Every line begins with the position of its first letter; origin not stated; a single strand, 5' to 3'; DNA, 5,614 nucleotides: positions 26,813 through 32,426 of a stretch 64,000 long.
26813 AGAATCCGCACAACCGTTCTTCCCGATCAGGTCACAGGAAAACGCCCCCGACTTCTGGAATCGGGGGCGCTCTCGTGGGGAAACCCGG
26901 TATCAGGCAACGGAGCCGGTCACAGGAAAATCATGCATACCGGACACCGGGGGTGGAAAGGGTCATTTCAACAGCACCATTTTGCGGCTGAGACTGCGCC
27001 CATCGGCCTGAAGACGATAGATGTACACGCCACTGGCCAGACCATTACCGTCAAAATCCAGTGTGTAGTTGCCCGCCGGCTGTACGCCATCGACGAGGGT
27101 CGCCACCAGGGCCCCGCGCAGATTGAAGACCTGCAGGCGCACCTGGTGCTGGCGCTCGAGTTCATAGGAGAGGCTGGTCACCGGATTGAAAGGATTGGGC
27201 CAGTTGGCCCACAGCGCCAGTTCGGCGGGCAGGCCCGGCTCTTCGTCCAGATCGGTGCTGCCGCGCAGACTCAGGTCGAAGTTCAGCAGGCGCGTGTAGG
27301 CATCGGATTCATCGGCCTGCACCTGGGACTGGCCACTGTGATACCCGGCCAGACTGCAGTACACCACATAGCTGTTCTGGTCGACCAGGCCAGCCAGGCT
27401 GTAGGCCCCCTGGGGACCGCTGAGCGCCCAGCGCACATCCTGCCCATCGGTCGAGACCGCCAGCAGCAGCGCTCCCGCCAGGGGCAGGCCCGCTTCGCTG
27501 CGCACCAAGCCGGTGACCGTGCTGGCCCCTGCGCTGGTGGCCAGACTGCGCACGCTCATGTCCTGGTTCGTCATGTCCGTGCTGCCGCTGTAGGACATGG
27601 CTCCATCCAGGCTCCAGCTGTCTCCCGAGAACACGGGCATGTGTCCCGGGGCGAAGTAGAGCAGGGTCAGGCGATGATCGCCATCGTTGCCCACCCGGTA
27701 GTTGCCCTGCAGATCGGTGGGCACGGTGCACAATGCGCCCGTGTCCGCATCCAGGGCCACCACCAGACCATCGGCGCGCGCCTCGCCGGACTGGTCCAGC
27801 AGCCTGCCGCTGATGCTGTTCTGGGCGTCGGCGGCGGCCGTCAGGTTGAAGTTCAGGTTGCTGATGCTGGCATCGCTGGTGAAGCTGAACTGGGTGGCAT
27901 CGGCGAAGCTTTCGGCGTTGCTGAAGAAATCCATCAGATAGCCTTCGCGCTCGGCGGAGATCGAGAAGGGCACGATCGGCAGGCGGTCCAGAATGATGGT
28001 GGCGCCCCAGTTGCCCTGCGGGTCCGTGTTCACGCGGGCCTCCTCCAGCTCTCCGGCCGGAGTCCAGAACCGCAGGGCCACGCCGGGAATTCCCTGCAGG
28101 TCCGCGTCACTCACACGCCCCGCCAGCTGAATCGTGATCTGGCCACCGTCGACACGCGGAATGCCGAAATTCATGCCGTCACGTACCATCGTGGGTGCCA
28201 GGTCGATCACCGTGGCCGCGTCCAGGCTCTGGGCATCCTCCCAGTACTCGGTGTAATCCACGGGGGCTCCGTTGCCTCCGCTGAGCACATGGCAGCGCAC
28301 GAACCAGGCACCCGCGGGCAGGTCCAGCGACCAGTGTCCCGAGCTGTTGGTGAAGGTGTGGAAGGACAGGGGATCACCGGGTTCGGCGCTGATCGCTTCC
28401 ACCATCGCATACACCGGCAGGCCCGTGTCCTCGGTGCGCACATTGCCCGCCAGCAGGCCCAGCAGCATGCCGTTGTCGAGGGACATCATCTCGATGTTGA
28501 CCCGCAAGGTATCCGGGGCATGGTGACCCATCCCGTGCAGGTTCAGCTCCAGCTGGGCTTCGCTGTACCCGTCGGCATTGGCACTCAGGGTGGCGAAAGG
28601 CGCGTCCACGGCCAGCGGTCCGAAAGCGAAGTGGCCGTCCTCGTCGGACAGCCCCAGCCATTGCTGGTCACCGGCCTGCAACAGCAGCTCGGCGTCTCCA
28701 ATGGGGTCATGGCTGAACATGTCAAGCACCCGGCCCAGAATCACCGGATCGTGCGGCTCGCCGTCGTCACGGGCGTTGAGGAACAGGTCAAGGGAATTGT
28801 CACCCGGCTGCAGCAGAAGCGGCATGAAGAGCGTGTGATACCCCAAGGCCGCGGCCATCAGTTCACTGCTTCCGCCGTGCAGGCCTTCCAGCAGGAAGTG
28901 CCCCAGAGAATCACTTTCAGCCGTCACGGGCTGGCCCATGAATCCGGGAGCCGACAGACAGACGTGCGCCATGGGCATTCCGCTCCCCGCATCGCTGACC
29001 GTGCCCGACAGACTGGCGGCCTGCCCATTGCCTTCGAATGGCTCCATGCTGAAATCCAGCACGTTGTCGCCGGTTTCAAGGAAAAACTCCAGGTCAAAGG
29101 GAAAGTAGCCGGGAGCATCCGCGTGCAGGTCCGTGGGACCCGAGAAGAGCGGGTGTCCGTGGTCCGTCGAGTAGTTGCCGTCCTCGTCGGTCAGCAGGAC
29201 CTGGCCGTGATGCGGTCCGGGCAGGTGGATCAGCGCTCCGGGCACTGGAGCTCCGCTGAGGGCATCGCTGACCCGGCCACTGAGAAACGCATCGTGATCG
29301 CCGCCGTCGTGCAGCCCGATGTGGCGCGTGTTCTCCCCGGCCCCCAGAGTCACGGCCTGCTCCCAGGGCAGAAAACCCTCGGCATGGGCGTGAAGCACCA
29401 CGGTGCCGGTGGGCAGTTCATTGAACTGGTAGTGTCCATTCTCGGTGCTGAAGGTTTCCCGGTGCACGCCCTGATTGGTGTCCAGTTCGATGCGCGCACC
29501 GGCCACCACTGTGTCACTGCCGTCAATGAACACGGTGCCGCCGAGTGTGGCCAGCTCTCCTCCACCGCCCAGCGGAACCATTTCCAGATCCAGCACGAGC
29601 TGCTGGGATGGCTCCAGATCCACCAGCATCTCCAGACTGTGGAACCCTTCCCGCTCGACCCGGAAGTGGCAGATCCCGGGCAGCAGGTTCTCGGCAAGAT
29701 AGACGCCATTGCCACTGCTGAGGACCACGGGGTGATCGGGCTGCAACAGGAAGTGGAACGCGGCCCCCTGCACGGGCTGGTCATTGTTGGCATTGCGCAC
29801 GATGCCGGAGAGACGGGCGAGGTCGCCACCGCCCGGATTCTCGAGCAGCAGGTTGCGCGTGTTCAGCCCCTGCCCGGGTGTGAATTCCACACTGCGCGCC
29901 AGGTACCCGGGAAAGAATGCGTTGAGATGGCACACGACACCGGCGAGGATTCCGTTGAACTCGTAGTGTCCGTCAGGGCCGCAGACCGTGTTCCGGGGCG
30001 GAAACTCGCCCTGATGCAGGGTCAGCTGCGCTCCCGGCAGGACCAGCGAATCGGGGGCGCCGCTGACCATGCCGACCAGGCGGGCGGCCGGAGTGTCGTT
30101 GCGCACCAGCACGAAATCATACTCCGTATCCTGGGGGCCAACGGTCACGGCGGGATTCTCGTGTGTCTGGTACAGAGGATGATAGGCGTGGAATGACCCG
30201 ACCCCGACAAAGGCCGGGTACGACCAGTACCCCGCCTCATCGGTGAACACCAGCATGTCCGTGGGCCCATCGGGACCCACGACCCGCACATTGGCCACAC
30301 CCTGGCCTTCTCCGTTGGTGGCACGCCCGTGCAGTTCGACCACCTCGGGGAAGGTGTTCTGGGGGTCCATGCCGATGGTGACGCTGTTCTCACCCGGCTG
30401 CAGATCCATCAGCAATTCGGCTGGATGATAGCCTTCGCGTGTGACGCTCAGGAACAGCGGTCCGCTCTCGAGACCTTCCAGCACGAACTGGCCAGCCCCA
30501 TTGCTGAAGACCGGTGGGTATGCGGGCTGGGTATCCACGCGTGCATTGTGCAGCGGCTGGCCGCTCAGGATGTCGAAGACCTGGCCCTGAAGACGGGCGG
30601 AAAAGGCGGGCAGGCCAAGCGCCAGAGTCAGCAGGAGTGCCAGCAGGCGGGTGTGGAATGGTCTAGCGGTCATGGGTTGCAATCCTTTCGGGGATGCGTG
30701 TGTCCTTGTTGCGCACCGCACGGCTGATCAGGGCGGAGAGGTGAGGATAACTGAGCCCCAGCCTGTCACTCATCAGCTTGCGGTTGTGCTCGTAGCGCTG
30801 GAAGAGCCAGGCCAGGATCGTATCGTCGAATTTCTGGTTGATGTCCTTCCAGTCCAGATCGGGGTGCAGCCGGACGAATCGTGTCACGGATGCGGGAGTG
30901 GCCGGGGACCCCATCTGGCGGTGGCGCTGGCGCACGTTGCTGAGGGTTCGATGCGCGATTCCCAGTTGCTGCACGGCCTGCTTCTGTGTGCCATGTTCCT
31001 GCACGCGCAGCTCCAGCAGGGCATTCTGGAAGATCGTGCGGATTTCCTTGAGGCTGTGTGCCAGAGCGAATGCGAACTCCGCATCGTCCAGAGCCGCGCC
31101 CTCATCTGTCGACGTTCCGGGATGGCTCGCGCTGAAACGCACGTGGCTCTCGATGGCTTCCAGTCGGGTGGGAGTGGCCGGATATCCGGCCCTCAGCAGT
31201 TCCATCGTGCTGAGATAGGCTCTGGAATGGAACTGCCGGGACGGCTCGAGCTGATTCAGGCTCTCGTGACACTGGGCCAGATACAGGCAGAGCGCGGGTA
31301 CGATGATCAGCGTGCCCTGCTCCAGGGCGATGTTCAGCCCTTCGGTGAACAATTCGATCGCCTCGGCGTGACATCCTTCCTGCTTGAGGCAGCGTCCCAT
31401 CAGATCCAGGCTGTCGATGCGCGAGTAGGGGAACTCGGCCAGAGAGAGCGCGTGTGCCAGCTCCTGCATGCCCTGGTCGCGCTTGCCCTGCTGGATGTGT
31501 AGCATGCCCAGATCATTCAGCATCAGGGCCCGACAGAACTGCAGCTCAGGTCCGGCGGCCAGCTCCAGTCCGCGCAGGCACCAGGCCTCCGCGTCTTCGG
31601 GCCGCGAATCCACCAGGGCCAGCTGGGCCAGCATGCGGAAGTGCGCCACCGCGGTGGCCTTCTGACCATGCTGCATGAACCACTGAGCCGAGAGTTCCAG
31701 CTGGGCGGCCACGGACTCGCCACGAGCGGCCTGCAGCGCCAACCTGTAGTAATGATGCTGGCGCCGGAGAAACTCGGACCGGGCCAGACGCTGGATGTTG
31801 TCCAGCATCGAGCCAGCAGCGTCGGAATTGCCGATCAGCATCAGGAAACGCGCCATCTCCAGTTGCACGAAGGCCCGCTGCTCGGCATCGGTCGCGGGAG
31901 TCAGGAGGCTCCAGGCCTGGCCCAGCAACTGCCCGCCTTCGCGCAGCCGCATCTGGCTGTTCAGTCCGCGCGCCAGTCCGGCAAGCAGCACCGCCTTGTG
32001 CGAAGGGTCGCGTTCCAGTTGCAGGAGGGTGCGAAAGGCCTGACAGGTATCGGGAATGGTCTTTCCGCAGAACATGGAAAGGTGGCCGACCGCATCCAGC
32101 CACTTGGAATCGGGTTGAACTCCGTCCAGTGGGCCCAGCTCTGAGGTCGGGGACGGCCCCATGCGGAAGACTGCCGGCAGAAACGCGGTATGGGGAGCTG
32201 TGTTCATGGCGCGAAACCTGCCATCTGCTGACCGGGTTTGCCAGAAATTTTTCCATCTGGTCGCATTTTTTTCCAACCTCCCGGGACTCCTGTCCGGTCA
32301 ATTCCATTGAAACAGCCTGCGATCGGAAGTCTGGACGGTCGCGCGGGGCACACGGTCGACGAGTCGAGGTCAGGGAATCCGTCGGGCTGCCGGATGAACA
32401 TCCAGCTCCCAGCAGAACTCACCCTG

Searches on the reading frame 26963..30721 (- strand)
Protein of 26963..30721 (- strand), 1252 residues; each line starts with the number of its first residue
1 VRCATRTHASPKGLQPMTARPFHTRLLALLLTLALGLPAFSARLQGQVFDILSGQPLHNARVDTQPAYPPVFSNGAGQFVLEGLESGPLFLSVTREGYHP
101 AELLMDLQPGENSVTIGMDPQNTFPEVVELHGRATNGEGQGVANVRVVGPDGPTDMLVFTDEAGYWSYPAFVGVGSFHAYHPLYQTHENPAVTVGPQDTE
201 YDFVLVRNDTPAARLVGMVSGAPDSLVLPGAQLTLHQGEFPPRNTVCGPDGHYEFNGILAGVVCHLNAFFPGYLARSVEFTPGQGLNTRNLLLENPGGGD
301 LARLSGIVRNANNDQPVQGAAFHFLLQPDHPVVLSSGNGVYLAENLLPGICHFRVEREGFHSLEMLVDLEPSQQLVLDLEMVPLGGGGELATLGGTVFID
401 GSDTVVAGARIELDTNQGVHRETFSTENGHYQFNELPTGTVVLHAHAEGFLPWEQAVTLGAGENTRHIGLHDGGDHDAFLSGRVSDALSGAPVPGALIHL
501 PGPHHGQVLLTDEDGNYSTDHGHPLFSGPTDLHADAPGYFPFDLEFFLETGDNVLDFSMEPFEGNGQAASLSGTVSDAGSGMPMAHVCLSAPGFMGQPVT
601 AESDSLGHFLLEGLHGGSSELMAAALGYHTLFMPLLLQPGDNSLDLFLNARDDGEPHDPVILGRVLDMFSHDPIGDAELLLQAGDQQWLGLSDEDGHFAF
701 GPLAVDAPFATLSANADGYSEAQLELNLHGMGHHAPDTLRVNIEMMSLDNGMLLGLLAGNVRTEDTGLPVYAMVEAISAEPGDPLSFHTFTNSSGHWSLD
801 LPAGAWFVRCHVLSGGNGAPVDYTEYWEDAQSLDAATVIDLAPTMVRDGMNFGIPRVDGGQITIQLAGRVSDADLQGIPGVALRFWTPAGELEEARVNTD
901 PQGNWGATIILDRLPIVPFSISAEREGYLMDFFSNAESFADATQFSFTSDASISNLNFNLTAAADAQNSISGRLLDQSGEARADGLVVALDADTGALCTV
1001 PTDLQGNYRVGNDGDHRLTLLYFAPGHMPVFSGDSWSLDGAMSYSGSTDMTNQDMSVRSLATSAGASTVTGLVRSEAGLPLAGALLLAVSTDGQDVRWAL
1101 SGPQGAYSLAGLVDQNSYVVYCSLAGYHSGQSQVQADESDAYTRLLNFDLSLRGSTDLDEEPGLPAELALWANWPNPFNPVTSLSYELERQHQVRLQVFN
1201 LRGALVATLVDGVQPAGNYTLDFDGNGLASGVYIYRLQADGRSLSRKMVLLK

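Call 10: search_protein_families(library=pfam, proteins=[window:26963-30721:-], max_evalue=0.01)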
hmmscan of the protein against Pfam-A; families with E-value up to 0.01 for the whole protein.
window:26963-30721:- (1252 aa): 9 families
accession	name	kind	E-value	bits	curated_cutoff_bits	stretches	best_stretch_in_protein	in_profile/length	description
PF13620.12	CarboxypepD_reg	-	1.3e-89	295.1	32.3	9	392-466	1-76/82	Carboxypeptidase regulatory-like domain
PF13715.12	CarbopepD_reg_2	-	3.2e-35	120.5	32.2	3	44-122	1-80/88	CarboxypepD_reg-like domain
PF17210.9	SdrD_B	-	3.8e-08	34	29.7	0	400-444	18-63/112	SdrD B-like domain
PF18962.6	Por_Secre_tail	-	2.6e-06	28.1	27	1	1174-1249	2-74/75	Secretion system C-terminal sorting domain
PF22902.2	NOMO1-like_9th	-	2.6e-06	27.6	27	0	692-719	34-60/75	BOS complex subunit NOMO1-like, beta sandwich domain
PF13860.13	FlgD_ig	-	0.00041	20.7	27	1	1189-1240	19-76/79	FlgD Ig-like domain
PF09430.16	EMC7_beta-sandw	-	0.00046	20.8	26.6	0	404-450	5-50/122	ER membrane protein complex subunit 7, beta-sandwich domain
PF08308.17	PEGA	-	0.00059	20.1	20.8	0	435-466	31-62/71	PEGA domain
PF15976.11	CooC_C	-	0.0044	17.4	29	0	126-154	15-43/93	CS1-pili formation C-terminal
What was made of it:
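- The organism has type IX secretion cargo nearby (26963-30721, call 10).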

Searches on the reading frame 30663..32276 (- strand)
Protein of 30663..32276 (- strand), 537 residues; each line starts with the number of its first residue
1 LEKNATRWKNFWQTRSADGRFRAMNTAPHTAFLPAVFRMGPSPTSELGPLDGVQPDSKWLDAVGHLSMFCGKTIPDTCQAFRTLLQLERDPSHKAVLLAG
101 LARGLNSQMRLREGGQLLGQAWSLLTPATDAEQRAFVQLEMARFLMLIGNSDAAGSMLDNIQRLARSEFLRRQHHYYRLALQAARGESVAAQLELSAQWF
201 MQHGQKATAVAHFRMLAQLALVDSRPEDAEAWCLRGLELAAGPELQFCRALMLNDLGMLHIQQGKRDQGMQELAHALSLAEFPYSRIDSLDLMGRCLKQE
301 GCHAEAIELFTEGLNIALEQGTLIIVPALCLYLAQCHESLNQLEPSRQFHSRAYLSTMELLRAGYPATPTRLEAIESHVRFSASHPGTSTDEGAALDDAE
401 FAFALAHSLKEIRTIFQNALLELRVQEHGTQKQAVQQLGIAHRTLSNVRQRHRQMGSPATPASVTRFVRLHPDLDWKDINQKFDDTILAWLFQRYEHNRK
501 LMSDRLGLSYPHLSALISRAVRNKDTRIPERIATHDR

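Call 10: search_protein_families(library=pfam, proteins=[window:30663-32276:-], max_evalue=0.01)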
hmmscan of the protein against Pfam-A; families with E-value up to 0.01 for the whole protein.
window:30663-32276:- (537 aa): 5 families
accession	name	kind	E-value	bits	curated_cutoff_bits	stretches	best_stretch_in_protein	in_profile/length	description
PF07719.23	TPR_2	-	3.6e-06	27.1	27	0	290-316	4-30/34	Tetratricopeptide repeat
PF13424.12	TPR_12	-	2.3e-05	24.9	30.1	1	250-318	3-76/77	Tetratricopeptide repeat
PF13181.12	TPR_8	-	0.00034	21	25.7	0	252-281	3-32/34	Tetratricopeptide repeat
PF00515.34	TPR_1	-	0.0028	17.8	27.8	0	293-315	7-29/34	Tetratricopeptide repeat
PF13384.12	HTH_23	-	0.0062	16.8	24.6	0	425-459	14-48/50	Homeodomain-like domain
